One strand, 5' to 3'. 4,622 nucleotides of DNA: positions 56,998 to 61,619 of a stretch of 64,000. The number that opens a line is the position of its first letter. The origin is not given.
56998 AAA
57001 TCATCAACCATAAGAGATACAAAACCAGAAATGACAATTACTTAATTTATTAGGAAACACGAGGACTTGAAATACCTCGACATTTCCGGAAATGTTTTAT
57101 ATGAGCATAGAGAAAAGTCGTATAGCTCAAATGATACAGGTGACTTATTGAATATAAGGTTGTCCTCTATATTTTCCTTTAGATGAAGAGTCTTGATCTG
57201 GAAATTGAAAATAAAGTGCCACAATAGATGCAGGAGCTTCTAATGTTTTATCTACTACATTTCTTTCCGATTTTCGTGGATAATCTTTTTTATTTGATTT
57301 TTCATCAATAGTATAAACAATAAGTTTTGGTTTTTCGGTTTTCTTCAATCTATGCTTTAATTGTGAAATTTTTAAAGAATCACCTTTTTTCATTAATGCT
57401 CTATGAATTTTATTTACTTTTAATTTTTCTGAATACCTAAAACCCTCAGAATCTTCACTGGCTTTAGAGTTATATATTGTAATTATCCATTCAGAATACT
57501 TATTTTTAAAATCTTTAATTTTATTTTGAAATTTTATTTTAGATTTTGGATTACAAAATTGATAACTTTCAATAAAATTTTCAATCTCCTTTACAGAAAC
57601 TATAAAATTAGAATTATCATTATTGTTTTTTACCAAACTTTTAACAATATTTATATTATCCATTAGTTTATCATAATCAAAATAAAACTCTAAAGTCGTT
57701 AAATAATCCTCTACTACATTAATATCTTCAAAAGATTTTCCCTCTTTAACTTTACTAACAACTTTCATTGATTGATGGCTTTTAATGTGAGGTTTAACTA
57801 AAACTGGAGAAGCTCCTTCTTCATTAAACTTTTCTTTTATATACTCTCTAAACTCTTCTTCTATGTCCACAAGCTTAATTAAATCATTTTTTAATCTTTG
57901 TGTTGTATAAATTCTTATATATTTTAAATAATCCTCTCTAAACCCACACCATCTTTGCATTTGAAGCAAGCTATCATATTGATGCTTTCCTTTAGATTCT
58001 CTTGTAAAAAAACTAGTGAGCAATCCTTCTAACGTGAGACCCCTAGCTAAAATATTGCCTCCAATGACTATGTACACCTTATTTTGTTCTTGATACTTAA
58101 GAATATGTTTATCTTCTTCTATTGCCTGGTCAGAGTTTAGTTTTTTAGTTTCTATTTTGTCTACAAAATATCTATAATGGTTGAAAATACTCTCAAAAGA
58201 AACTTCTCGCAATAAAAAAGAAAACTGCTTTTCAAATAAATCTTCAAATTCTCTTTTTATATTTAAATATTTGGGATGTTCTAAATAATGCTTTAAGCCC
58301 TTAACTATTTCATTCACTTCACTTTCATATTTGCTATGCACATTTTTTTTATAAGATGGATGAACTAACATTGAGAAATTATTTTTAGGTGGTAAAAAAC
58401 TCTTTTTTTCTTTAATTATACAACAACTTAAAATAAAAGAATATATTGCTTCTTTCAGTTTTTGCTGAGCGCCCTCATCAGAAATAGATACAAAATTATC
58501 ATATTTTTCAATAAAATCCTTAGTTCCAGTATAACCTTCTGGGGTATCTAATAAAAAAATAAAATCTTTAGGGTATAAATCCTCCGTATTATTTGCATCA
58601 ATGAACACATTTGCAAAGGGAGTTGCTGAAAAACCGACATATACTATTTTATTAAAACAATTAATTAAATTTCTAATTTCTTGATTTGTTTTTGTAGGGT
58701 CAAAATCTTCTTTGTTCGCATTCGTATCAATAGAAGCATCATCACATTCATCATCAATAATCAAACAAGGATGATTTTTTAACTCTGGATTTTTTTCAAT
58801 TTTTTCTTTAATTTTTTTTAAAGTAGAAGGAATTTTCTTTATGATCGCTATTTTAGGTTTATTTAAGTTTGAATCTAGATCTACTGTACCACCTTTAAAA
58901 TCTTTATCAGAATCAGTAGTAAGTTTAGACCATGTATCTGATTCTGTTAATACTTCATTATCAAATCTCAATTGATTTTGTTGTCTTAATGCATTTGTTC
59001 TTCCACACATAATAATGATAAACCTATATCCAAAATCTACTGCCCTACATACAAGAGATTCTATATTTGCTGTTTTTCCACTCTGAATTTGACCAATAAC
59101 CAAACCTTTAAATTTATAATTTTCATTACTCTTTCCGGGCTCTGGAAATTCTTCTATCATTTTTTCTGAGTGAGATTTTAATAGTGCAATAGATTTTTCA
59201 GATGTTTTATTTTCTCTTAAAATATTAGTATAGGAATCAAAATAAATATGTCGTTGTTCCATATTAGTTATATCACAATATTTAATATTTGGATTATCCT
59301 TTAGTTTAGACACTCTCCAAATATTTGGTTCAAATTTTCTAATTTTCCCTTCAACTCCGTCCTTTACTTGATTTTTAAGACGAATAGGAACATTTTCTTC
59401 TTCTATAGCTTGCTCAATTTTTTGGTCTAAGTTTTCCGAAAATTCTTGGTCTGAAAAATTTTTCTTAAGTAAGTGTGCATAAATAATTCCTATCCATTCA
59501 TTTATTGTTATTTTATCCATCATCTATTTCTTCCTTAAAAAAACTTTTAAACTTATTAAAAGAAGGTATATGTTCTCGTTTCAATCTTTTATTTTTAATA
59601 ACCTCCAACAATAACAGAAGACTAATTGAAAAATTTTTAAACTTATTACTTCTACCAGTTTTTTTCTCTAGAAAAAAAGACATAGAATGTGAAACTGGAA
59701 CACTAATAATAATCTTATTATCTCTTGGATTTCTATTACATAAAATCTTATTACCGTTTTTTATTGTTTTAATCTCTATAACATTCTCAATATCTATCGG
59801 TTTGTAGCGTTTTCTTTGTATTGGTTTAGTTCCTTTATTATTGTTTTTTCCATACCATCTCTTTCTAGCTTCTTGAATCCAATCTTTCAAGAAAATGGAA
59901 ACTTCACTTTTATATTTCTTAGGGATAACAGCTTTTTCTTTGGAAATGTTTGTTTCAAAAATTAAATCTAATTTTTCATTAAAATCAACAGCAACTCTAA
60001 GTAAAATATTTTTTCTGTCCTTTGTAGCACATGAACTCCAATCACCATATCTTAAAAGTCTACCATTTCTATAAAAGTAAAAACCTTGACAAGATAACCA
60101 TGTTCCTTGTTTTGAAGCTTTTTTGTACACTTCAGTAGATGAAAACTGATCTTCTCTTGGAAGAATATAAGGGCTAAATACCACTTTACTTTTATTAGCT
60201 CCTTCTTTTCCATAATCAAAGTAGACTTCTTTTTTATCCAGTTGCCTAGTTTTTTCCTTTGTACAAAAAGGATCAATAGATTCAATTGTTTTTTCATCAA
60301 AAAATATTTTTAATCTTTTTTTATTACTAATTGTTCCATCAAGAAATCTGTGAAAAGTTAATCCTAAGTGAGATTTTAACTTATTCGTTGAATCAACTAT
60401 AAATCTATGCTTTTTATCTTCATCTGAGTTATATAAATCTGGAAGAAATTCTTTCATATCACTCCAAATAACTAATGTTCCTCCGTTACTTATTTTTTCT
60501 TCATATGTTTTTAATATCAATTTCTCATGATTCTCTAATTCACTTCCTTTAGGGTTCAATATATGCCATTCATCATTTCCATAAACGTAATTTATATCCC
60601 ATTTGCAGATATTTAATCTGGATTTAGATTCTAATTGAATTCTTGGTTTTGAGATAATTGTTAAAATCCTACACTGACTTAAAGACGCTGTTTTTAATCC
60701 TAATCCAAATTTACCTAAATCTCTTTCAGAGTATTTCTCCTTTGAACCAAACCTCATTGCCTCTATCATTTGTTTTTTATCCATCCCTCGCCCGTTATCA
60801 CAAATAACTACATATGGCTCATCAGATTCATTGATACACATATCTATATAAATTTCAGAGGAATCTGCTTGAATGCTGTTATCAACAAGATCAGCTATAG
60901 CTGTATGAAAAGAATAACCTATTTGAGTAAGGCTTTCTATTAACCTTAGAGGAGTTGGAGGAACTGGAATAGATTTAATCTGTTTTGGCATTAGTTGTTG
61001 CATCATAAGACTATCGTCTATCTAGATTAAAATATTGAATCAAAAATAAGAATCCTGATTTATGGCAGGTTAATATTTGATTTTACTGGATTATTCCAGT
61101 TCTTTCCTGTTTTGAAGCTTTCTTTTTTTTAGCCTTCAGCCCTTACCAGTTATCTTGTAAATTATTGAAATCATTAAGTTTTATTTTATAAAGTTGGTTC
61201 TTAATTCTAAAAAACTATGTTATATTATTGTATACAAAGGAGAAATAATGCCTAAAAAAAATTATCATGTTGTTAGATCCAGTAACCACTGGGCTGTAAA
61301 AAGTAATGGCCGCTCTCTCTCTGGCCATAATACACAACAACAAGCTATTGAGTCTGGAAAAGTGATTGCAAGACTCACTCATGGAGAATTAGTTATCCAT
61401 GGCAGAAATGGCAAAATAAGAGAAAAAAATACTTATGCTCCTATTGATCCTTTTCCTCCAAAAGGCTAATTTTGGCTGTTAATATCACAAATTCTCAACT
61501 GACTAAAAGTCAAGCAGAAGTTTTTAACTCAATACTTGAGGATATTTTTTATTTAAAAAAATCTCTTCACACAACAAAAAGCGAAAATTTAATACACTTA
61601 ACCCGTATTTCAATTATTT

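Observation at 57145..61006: Minimal two-gene Z1-NTPase + GHKL-ATPase module with no methylase, AIPR or recognisable nuclease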

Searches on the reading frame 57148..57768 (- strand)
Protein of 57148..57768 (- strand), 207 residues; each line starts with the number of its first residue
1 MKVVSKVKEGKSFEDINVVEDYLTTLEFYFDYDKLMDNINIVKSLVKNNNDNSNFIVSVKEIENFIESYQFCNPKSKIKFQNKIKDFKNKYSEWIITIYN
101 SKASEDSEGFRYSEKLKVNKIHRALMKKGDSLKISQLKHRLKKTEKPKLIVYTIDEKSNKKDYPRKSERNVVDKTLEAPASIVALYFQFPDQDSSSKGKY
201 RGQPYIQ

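Call 78: predict_structure(alignment_id=A4)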
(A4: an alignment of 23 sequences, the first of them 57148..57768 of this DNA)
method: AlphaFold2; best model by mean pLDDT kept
length: 207 residues; sequences in the alignment: 23
mean_pLDDT: 82.8   pTM: 0.77
mean pLDDT of the five models: 82.8, 81.8, 81.4, 80.9, 79.4
residues with pLDDT >= 90: 130; 70-90: 29; 50-70: 21; < 50: 27
segments of 3 or more residues with pLDDT < 50: 1-6, 8-17, 197-207
pLDDT, mean of each block of 10 residues (from residue 1): 43 48 93 98 94 94 97 95 92 96 77 93 92 80 91 94 66 90 95 57 42
secondary structure, 60 per line:
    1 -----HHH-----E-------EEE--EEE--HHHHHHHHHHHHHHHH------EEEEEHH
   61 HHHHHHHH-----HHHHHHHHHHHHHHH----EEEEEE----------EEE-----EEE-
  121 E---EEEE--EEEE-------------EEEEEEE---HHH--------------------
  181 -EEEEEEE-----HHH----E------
elements in order: E22-24 E27-29 H32-47 E54-58 H59-68 H74-88 E93-98 E109-111 E117-119 E125-128 E131-134 E148-154 E182-188

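Call 81: fold_search(model_id=the predicted structure, library=pdb)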
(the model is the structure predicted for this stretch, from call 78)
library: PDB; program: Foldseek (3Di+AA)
matches with E <= 10: 74; with E <= 0.001: 0
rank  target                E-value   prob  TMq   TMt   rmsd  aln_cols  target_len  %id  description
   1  6f1s                  2.6e-03  1.00  0.39  0.52   8.6       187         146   10  C-terminal domain of CglI restriction endonuclease H subunit (released 2018-02-14)
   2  2va8_B                9.7e-01  0.08  0.13  0.05  13.2       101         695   10  DNA Repair Helicase Hel308 (released 2008-01-15)
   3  7spm_C                1.3e+00  0.01  0.13  0.13  20.0       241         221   10  Replication Initiator Protein REPE54 and cognate DNA sequence with terminal three prime phosphates chemically crosslin (released 2021-11-10)
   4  7x39_A                1.4e+00  0.10  0.19  0.27   8.8        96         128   10  Structure of CIZ1 bound ERH (released 2022-08-31)
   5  2va8_A                1.7e+00  0.06  0.13  0.05  13.3       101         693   10  DNA Repair Helicase Hel308 (released 2008-01-15)
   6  4zsf_A                2.7e+00  0.12  0.19  0.15   8.5        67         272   19  Crystal structure of pre-specific restriction endonuclease BsaWI-DNA complex (released 2015-10-07)
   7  7x39_B                2.9e+00  0.06  0.18  0.28   8.7        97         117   12  Structure of CIZ1 bound ERH (released 2022-08-31)
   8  7ciu_B                3.3e+00  0.02  0.20  0.20  15.4       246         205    8  Crystal Structure of Agmatine N-Acetyltransferase mutant S171A apo form (released 2021-07-21)
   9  5oeo_MODEL_1_A        3.7e+00  0.08  0.18  0.24   5.9        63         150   13  Solution structure of the complex of TRPV5(655-725) with a Calmodulin E32Q/E68Q double mutant (released 2018-04-25)
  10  2w45_B                3.7e+00  0.02  0.10  0.06   8.8        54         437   17  Epstein-Barr virus alkaline nuclease (released 2009-06-30)
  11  3zg2                  3.9e+00  0.02  0.13  0.08   8.0        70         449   13  Sterol 14 alpha-demethylase (CYP51) from Trypanosoma cruzi in complex with the pyridine inhibitor (S)-2-(4-chlorophenyl) (released 2013-09-25)
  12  5tbf_B                3.9e+00  0.01  0.16  0.13  17.5       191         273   10  Crystal structure of SeMet derivatives of domain2 and domain 3 of RctB (released 2017-04-12)
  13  6scf_A                4.2e+00  0.02  0.12  0.18   8.4        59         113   14  A viral anti-CRISPR subverts type III CRISPR immunity by rapid degradation of cyclic oligoadenylate (released 2019-10-30)
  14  2w4b_B                4.5e+00  0.01  0.11  0.06   7.8        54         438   17  Epstein-Barr virus alkaline nuclease D203S mutant (released 2009-06-30)
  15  7cux_C                4.5e+00  0.01  0.12  0.09  10.5        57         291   10  Crystal structure of human Schlafen 5 N'-terminal domain (SLFN5-N) involved in ssRNA cleaving and DNA binding (released 2021-08-25)
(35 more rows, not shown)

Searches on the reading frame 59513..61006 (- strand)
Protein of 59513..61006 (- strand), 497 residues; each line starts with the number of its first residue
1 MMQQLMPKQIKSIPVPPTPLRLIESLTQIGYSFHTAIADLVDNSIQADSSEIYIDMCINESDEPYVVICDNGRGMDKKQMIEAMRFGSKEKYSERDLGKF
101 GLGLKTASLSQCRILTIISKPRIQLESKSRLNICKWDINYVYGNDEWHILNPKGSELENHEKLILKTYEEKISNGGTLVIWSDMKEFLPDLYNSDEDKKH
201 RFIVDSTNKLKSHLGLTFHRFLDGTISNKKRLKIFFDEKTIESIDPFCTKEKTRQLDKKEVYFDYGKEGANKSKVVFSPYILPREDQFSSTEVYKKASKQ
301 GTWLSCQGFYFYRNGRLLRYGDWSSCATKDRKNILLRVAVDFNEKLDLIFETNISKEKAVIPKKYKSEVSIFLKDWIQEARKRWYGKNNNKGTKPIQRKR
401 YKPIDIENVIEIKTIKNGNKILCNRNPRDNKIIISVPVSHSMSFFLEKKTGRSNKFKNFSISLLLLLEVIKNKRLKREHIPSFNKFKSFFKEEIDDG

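Call 3: search_protein_families(library=pfam, proteins=[window:59513-61006:-], max_evalue=0.1)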
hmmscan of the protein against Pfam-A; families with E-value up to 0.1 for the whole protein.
window:59513-61006:- (497 aa): 2 families
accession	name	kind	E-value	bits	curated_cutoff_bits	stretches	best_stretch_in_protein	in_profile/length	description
PF13589.12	HATPase_c_3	-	2.2e-30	105.9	25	1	31-161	1-128/137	Histidine kinase-, DNA gyrase B-, and HSP90-like ATPase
PF02518.31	HATPase_c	-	1.6e-06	28.9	26.4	1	33-107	6-80/111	Histidine kinase-, DNA gyrase B-, and HSP90-like ATPase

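Call 4: search_protein_families(library=padloc, proteins=[window:59513-61006:-], max_evalue=0.1)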
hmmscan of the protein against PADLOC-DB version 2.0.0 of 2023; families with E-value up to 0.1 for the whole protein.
window:59513-61006:- (497 aa): 1 family
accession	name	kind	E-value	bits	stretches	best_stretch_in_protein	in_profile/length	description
PDLC02204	MzaB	-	6.9e-47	158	1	16-367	8-340/500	-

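Call 5: search_protein_families(library=ncbifam, proteins=[window:59513-61006:-], max_evalue=0.1)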
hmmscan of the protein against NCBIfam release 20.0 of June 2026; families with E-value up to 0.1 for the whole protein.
window:59513-61006:- (497 aa): 12 families
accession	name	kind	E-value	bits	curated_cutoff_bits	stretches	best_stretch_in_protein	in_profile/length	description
NF041932.1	MzaB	equivalog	1.8e-53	181.6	850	1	22-384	1-344/480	MZA anti-phage system associated ATPase MzaB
NF000952.0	PRK00095.2-2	subfamily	3.9e-08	32.2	840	1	37-145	27-129/623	DNA mismatch repair endonuclease MutL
TIGR00585.2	mutl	equivalog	2.3e-06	26.8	180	1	35-83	23-69/555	DNA mismatch repair endonuclease MutL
NF047352.1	P_loop_sacsin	domain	1.8e-05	25.1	50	1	37-107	4-70/80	sacsin N-terminal ATP-binding-like domain-containing protein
NF000951.0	PRK00095.2-1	equivalog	0.00025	19.8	391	1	32-120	24-114/559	DNA mismatch repair endonuclease MutL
NF000950.0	PRK00095.1-3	equivalog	0.00025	19.6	756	1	37-91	28-80/641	DNA mismatch repair endonuclease MutL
NF003218.0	PRK04184.1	equivalog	0.00059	18.5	274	1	34-109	38-123/539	DNA topoisomerase VI subunit B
NF000953.0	PRK00095.2-4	equivalog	0.0012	17.9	693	1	35-100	25-88/611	DNA mismatch repair endonuclease MutL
NF050001.1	restrict_BbrUII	equivalog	0.0021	16.6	550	1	31-82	18-66/659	BbrUII/HgiDII family restriction enzyme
NF053520.1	HK_Porph_FimS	equivalog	0.003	15.9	600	1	34-128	511-604/618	sensor histidine kinase FimS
NF045903.1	CuHisKinLciSLeg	equivalog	0.0098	15.3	700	1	33-129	252-346/357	copper-responsive two-component system sensor histidine kinase LciS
NF040750.1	tetrathio_HK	equivalog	0.024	13.1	750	1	37-86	461-509/555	tetrathionate respiration histidine kinase TtrS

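Call 10: find_homologous_proteins(query=window:59513-61006:-, max_evalue=0.00001)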
Query window:59513-61006:- (497 aa): 4759 proteins with E <= 0.00001 among 8000 candidates; the best 120 are listed.
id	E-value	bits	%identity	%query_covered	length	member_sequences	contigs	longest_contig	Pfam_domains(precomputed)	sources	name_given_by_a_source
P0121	0.0e+0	1126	100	100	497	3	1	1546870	PF02518.32,PF13589.13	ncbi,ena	-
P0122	2.3e-275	932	84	98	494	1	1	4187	PF02518.32,PF13589.13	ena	-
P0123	9.0e-266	900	81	99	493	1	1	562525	PF02518.32,PF13589.13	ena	-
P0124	5.6e-265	898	81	98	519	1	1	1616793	PF02518.32,PF13589.13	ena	-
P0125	3.1e-259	879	79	99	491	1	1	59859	PF02518.32,PF13589.13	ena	-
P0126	3.4e-250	849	76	98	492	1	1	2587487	PF02518.32,PF13589.13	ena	-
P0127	5.6e-250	848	75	98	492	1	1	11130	PF02518.32,PF13589.13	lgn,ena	-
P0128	1.6e-219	748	69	98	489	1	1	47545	PF02518.32,PF13589.13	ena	-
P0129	2.3e-189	648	61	98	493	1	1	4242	PF02518.32,PF13589.13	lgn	-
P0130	1.6e-184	632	61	96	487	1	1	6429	PF13589.13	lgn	-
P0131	5.5e-182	624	59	96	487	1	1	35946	PF02518.32,PF13589.13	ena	-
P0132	5.3e-175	601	55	97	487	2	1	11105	PF02518.32,PF13589.13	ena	-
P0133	7.3e-172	591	57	97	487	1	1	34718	PF02518.32,PF13589.13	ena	-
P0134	1.0e-165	570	82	63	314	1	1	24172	-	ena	-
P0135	1.9e-158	546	52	97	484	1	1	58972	PF02518.32,PF13589.13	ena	-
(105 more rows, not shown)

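Call 33: search_solved_structures(query=A2, max_evalue=1)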
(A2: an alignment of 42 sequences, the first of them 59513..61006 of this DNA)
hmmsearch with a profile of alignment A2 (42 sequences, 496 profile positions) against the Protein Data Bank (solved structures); distinct sequences matched with E-value up to 1: 31.
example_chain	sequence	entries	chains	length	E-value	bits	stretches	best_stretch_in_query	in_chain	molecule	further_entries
9cdi_A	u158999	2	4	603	4.2e-07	32.5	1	27-106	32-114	ATPase MORC2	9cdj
5of9_A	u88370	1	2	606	4.2e-07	32.4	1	27-106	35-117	MORC family CW-type zinc finger protein 2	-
5ofa_B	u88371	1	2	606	4.2e-07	32.4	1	27-106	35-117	MORC family CW-type zinc finger protein 2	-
7k7t_A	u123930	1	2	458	5.4e-07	32.1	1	26-105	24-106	Isoform 3 of MORC family CW-type zinc finger protein 4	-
5ofb_B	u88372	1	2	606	8.6e-07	31.4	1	27-106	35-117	MORC family CW-type zinc finger protein 2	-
9cdf_A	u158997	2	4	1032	8.6e-07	31.4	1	27-106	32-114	ATPase MORC2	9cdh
9cdg_A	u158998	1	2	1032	9.8e-07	31.2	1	27-106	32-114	ATPase MORC2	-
1b63_A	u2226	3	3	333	1.3e-06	30.8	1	28-118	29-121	MUTL | DNA mismatch repair protein mutL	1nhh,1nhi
1bkn_A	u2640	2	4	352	1.4e-06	30.7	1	28-118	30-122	MUTL | DNA mismatch repair protein MutL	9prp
1b62_A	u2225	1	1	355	1.4e-06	30.7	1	28-118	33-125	PROTEIN (MUTL)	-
7aib_C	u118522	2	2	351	1.5e-06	30.7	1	28-118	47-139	DNA mismatch repair protein MutL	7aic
5akb_C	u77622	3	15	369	2.1e-06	30.2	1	28-118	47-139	DNA MISMATCH REPAIR PROTEIN MUTL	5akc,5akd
6o1e_A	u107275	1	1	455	2.4e-06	29.9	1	26-112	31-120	MORC family CW-type zinc finger protein 3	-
6mw7_A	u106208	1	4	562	3.5e-06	29.4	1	26-74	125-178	Structural maintenance of chromosomes flexible hinge domain-containing protein 1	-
7p8v_A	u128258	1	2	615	3.5e-06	29.4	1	28-118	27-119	DNA mismatch repair protein MutL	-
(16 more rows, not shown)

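Call 87: find_encoding_contigs(protein=P0123, flank=8000, max_places=1)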
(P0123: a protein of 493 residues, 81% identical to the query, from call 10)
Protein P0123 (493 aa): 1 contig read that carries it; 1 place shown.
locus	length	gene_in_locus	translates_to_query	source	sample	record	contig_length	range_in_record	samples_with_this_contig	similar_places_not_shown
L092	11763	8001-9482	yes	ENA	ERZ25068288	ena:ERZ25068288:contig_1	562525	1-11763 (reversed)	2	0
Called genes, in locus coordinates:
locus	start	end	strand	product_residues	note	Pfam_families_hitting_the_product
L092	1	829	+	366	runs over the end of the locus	PF05496:RuvB_N, PF13191:AAA_16 (faint), PF00004:AAA, PF07728:AAA_5 (weak), PF13173:AAA_14 (faint), PF13401:AAA_22 (faint), PF17864:AAA_lid_4, PF05491:WHD_RuvB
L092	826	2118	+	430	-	PF05222:AlaDh_PNT_N, PF01262:AlaDh_PNT_C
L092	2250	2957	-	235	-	PF07505:DUF5131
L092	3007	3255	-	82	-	-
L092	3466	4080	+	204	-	-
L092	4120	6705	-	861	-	PF00082:Peptidase_S8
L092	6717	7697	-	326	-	PF05496:RuvB_N (faint), PF20720:nSTAND3 (weak), PF00004:AAA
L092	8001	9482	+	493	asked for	PF02518:HATPase_c (weak), PF13589:HATPase_c_3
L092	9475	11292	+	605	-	PF10593:Z1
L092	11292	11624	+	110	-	-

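Call 88: find_encoding_contigs(protein=P0128, flank=8000, max_places=1)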
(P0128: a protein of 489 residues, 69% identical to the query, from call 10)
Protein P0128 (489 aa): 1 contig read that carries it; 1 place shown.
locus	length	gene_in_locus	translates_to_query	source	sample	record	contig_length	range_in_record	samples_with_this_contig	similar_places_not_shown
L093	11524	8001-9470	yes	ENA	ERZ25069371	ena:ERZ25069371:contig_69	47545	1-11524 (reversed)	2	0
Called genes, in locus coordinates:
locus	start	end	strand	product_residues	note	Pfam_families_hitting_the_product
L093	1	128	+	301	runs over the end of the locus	PF00318:Ribosomal_S2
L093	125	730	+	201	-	PF00889:EF_TS, PF25025:EF-Ts_N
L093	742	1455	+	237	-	PF00696:AA_kinase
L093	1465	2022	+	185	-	PF01765:RRF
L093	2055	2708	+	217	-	PF01255:Prenyltransf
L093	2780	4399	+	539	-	PF02163:Peptidase_M50, PF21558:Pept_S41_N_bact (faint), PF00595:PDZ (weak), PF13180:PDZ_2 (weak), PF17820:PDZ_6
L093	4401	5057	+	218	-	PF00814:TsaD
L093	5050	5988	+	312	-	PF00849:PseudoU_synth_2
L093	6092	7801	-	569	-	PF00145:DNA_methylase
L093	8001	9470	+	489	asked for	PF02518:HATPase_c (faint), PF13589:HATPase_c_3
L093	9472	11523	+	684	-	?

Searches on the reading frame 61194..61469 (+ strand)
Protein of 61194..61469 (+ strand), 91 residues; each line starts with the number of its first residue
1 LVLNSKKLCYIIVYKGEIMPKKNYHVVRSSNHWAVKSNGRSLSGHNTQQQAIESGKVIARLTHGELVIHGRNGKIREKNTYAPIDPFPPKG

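Call 7: search_protein_families(library=pfam, proteins=[window:61194-61469:+], max_evalue=0.01)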
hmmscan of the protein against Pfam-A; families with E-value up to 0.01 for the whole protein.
window:61194-61469:+ (91 aa): 1 family
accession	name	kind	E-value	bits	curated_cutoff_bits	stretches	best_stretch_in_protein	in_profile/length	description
PF09954.14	DUF2188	-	7.7e-17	61.6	22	1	24-81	1-62/62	Uncharacterized protein conserved in bacteria (DUF2188)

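Call 77: search_protein_families(library=padloc, proteins=[window:61194-61469:+], max_evalue=0.01)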
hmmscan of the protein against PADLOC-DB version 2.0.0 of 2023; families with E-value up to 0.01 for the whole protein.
window:61194-61469:+ (91 aa): 2 families
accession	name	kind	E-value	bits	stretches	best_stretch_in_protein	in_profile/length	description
PDLC04941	PDC-S16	-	4.7e-24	83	1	19-91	1-75/75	-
PDLC04942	PDC-S16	-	2.8e-23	80.4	1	19-91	1-75/75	-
